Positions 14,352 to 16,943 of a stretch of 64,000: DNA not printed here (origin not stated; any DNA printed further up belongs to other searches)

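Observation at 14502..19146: Tandem M1-peptidase paralogs: upstream copy has lost every catalytic/zinc residue, downstream copy is intact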

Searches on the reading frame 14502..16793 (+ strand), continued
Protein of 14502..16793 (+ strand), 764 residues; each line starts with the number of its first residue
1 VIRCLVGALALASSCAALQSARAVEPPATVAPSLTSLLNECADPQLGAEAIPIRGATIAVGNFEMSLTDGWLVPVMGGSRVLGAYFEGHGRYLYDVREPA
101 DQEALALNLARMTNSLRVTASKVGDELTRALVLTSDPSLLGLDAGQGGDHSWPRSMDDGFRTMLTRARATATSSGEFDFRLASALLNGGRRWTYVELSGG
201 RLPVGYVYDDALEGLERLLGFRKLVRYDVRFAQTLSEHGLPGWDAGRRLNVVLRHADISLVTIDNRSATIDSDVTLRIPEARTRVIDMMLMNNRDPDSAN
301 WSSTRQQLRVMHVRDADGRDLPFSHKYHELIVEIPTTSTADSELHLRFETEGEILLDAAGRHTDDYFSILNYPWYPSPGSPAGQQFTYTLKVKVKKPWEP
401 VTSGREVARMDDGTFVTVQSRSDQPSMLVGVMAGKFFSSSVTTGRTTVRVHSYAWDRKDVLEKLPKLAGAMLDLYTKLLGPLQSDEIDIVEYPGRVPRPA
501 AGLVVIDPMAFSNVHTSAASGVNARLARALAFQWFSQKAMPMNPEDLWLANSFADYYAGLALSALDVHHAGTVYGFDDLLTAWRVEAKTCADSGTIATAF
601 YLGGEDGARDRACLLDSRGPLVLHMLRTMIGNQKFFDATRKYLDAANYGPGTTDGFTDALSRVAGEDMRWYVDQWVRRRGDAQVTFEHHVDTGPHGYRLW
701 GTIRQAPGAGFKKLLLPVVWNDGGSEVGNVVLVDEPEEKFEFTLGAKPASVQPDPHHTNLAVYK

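Call 34: predict_structure(alignment_id=A1)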
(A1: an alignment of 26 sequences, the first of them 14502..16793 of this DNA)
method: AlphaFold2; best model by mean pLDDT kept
length: 764 residues; sequences in the alignment: 26
mean_pLDDT: 85.9   pTM: 0.86
mean pLDDT of the five models: 85.9, 85.2, 83.2, 83.0, 81.2
residues with pLDDT >= 90: 418; 70-90: 260; 50-70: 49; < 50: 37
segments of 3 or more residues with pLDDT < 50: 1-3, 13-28, 510-520, 567-571
pLDDT, mean of each block of 10 residues (from residue 1): 50 48 45 91 90 93 96 91 95 90 88 77 93 91 63 87 86 68 89 92 91 89 70 87 80 96 93 95 92 74 79 97 91 94 96 78 80 85 89 95 94 97 90 90 88 75 87 93 88 71 76 40 84 89 88 94 68 73 90 88 85 94 94 96 92 95 96 92 96 93 93 94 87 96 91 92 93
secondary structure, 60 per line:
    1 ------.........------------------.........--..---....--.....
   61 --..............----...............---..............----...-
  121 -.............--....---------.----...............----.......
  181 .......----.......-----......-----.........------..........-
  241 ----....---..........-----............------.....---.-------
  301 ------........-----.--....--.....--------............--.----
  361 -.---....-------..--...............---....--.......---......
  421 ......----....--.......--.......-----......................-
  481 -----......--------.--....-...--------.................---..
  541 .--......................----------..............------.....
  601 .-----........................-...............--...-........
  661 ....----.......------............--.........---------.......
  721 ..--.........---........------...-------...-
elements in order (helices of 4 or more, strands of 3 or more residues): H7-15 H34-42 E50-53 E56-60 E63-76 E81-95 H99-112 E117-119 E122-134 H137-140 H155-169 H174-187 E192-198 E204-209 E215-223 E230-239 H245-248 E252-261 E267-278 E285-289 E307-314 E323-326 E329-333 E342-353 E366-369 E384-395 E399-402 E405-411 E415-426 E431-434 E437-443 E446-452 H458-479 E486-491 E503-506 H519-535 E539-541 H544-565 H576-589 H596-601 H607-630 H632-646 E649-651 H653-664 H669-675 E682-693 E696-704 E714-722 E725-733 E737-744 E751-753 E761-763
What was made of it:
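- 14502..16796 (+): Copy 1: a secreted, catalytically dead M1-fold protein (pseudopeptidase) of 764 aa. Approximate regions: signal peptide aa 1-23; extra N-terminal alpha/beta domain aa 30-190; M1 domain I aa 191-455; thermolysin-like domain aa 456-680; beta-sandwich domain III aa 681-764. There is no helical domain IV. AF2 model with pLDDT 85.9 and pTM 0.86 (call 34).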

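Call 38: fold_search(model_id=the predicted structure, library=pdb)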
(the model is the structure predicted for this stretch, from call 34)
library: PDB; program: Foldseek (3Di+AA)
matches with E <= 10: 1177; with E <= 0.001: 207
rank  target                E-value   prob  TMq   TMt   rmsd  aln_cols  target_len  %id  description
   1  4p8q_B                8.3e-28  1.00  0.56  0.50   4.0       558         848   16  Crystal Structure of Human Insulin Regulated Aminopeptidase with Alanine in Active Site (released 2014-12-03)
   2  8cgp_B                3.3e-27  1.00  0.55  0.49   4.6       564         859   15  Insulin regulated aminopeptidase (IRAP) in complex with an allosteric aryl sulfonamide inhibitor (released 2024-01-31)
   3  4p8q_A                3.6e-27  1.00  0.56  0.50   4.4       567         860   15  Crystal Structure of Human Insulin Regulated Aminopeptidase with Alanine in Active Site (released 2014-12-03)
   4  9gk6                  5.5e-27  1.00  0.55  0.49   4.8       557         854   15  ERAP1 in complex with 1-[2-(6-chloro-3-oxo-3,4-dihydro-2H-1,4-benzothiazin-4-yl)acetamido]cyclohexane-1-carboxylic acid (released 2025-01-22)
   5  8cgw_A                5.8e-27  1.00  0.56  0.50   4.4       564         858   15  Insulin-regulated aminopeptidase (IRAP) in complex with an allosteric benzopyran-based inhibitor (released 2024-01-31)
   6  5mj6_A                6.1e-27  1.00  0.55  0.49   4.5       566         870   16  Ligand-induced conformational change of Insulin-regulated aminopeptidase: insights on catalytic mechanism and active s (released 2017-04-05)
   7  4pj6_B                9.1e-27  1.00  0.56  0.51   4.2       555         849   15  Crystal Structure of Human Insulin Regulated Aminopeptidase with Lysine in Active Site (released 2014-12-03)
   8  6ea4_A                1.0e-26  1.00  0.54  0.47   5.0       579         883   15  ERAP2 bound to Aryl Sulfonamide Uncompetitive Inhibitor (released 2019-12-18)
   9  8cgw_B                1.2e-26  1.00  0.55  0.50   4.3       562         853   15  Insulin-regulated aminopeptidase (IRAP) in complex with an allosteric benzopyran-based inhibitor (released 2024-01-31)
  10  3qnf_A                1.3e-26  1.00  0.54  0.59   4.7       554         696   14  Crystal structure of the open state of human endoplasmic reticulum aminopeptidase 1 ERAP1 (released 2011-02-23)
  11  6t6r                  1.3e-26  1.00  0.54  0.49   4.5       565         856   14  Human endoplasmic reticulum aminopeptidase 1 (ERAP1) in complex with (4aR,5S,6R,8S,8aR)-5-(2-(Furan-3-yl)ethyl)-8-hydrox (released 2020-03-18)
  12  5mj6_B                1.4e-26  1.00  0.54  0.48   4.8       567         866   15  Ligand-induced conformational change of Insulin-regulated aminopeptidase: insights on catalytic mechanism and active s (released 2017-04-05)
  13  4z7i_B                1.4e-26  1.00  0.55  0.49   4.5       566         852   16  Crystal structure of insulin regulated aminopeptidase in complex with ligand (released 2015-08-26)
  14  8p0i_B                1.5e-26  1.00  0.55  0.50   4.4       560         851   15  Crystal structure of the open conformation of insulin-regulated aminopeptidase in complex with a small-MW inhibitor (released 2024-09-04)
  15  6ydx_B                1.5e-26  1.00  0.54  0.49   5.0       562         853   15  Insulin-regulated aminopeptidase complexed with a macrocyclic peptidic inhibitor (released 2020-07-22)
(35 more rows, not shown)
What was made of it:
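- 14502..16796 (+): Foldseek matches to IRAP and ERAP1/2 at E about 1e-27 over about 560 columns (call 38).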

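Call 44: find_encoding_contigs(protein=P0002, flank=6000, max_places=2)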
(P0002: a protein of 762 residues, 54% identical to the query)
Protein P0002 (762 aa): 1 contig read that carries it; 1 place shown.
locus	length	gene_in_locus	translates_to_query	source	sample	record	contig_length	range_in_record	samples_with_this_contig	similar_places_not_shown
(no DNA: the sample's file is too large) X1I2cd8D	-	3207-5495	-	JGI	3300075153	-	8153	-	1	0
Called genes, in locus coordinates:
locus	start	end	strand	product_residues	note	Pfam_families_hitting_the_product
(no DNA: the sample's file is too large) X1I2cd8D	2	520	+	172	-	?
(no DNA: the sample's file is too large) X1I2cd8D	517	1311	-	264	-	-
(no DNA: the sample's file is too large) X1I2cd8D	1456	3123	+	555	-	PF13522:GATase_6, PF13537:GATase_7, PF12481:DUF3700, PF00733:Asn_synthase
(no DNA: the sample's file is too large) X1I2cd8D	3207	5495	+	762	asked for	PF01433:Peptidase_M1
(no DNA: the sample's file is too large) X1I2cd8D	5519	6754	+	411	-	PF00109:ketoacyl-synt, PF00108:Thiolase_N (weak), PF02801:Ketoacyl-synt_C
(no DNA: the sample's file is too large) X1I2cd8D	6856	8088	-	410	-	-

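Call 65: search_protein_representatives(alignment_id=A4)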
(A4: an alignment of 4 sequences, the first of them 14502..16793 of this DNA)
Query: 4 sequences, 767 profile positions. Proteins with E-value up to 0.001 (for the whole library): 12285; up to 1e-10: 3505; up to 1e-30: 232. The best 150 are listed.
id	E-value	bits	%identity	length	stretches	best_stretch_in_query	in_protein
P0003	0.0e+00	1434.3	-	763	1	1-767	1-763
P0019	7.8e-287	969.6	-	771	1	10-767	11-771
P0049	2.4e-226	769.6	-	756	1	13-767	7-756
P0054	4.8e-205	699.2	-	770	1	8-766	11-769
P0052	6.5e-202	688.8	-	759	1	15-767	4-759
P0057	3.3e-189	646.8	-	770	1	7-767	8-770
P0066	3.3e-184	630.3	-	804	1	2-767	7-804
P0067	2.2e-181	620.9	-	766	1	32-767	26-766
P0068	1.7e-179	614.7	-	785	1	8-767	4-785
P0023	1.6e-177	608.2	-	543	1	13-540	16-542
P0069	1.5e-174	598.3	-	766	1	22-767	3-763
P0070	3.6e-174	597.1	-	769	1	22-767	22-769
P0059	1.8e-173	594.8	-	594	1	187-767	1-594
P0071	3.3e-170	584.0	-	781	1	29-767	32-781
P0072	4.0e-170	583.7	-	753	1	27-767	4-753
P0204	1.1e-45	172.3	-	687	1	58-681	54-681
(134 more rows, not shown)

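Call 71: find_homologous_proteins(query=A5, max_evalue=1e-30)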
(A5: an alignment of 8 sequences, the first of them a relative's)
Query A5 (8 sequences) (687 aa, profile of the alignment): 41 proteins with E <= 1e-30 among 8000 candidates.
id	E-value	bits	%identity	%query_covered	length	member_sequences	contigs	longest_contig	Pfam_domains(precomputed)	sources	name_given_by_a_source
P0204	9.0e-222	756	100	100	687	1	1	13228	-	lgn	-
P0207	5.0e-204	698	36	96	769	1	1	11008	-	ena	-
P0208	5.2e-201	688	87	100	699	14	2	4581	-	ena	-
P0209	2.3e-182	626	40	95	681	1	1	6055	PF01433.27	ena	-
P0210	9.4e-181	621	39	97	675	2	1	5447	PF01433.27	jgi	-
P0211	1.4e-179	617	45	95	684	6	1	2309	PF01433.27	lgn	-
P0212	1.7e-178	613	37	98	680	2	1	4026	PF01433.27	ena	-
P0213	7.7e-178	611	46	95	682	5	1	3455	PF01433.27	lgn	-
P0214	1.4e-176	607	46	95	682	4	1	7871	PF01433.27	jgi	-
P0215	2.9e-176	606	45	98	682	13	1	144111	PF01433.27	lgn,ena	-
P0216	5.3e-176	605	45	95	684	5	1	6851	PF01433.27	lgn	-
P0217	9.7e-176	604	44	95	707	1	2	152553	PF01433.27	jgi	jgi:hypothetical protein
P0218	1.5e-175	604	37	98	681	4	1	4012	PF01433.27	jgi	jgi:hypothetical protein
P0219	1.1e-173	597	46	95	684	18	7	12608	PF01433.27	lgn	-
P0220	3.9e-171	589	46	95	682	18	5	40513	PF01433.27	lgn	-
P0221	8.7e-171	588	47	95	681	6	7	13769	PF01433.27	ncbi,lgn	-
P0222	2.1e-169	583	35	94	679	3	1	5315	PF01433.27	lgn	-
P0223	4.3e-161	556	36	98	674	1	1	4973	PF01433.27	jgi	jgi:hypothetical protein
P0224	1.1e-160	554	37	97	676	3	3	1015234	PF01433.27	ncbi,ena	-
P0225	1.1e-160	554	37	97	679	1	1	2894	PF01433.27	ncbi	ncbi:MAG TPA: M1 family aminopeptidase [Thermoanaerobaculia bacterium]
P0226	3.2e-160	553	39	97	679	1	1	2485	PF01433.27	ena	-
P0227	3.3e-160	553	37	97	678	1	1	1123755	PF01433.27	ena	-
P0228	3.5e-160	553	38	97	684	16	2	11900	PF01433.27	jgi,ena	-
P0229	8.9e-160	551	36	98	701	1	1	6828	PF01433.27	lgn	-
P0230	3.8e-159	549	39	98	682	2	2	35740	PF01433.27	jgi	jgi:hypothetical protein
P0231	1.4e-158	547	37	97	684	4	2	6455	PF01433.27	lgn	-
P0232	1.5e-158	547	39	96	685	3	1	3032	PF01433.27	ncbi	-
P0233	1.9e-158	547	37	95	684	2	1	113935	PF01433.27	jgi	jgi:hypothetical protein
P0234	3.0e-157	543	41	77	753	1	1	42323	PF01433.27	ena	-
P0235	1.0e-156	541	37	91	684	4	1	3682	PF01433.27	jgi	jgi:hypothetical protein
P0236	1.4e-155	538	38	95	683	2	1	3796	PF01433.27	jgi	-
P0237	8.0e-155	535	35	95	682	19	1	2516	PF01433.27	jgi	jgi:hypothetical protein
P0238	2.2e-154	534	35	95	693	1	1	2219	PF01433.27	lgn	-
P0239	5.1e-154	532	37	98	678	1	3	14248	PF01433.27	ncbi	-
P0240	1.0e-150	521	36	95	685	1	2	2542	PF01433.27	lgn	-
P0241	1.0e-149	518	40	93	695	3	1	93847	PF01433.27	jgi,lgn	-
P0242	4.2e-142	493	38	93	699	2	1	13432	PF01433.27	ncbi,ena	-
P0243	3.8e-138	480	32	93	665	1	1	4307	PF01433.27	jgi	jgi:hypothetical protein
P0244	5.7e-138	479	32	93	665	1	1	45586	PF01433.27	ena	-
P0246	2.9e-35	140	23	52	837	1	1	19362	PF17900.7,PF01433.27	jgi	-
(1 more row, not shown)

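Call 72: find_encoding_contigs(protein=P0204, flank=8000, max_places=2)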
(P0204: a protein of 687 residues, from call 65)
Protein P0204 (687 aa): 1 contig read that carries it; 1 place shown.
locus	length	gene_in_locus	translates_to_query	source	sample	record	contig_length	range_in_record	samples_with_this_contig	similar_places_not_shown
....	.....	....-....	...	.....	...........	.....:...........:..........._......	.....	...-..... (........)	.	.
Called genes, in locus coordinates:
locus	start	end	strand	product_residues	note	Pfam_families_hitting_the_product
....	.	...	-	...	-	?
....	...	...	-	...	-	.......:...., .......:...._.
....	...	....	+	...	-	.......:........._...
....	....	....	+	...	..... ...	-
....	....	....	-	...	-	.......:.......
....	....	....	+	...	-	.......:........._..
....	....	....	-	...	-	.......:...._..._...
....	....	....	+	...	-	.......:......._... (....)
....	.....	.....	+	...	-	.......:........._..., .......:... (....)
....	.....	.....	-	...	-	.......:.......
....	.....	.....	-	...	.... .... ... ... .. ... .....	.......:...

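Call 73: find_encoding_contigs(protein=P0207, flank=8000, max_places=2)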
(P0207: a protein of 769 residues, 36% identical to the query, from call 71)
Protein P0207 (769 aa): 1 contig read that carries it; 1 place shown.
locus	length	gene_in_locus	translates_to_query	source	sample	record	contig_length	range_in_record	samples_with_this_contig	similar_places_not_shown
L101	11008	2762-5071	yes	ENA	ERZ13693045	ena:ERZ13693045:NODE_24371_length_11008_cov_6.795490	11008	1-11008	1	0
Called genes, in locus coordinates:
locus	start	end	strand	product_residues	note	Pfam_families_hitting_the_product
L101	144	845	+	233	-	-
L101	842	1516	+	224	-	PF00027:cNMP_binding, PF13545:HTH_Crp_2, PF00325:Crp (weak)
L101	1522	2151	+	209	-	PF01066:CDP-OH_P_transf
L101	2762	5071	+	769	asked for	-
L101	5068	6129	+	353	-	-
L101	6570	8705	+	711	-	PF00801:PKD, PF18911:PKD_4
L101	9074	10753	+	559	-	PF02771:Acyl-CoA_dh_N, PF02770:Acyl-CoA_dh_M, PF00441:Acyl-CoA_dh_1, PF08028:Acyl-CoA_dh_2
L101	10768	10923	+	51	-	PF00109:ketoacyl-synt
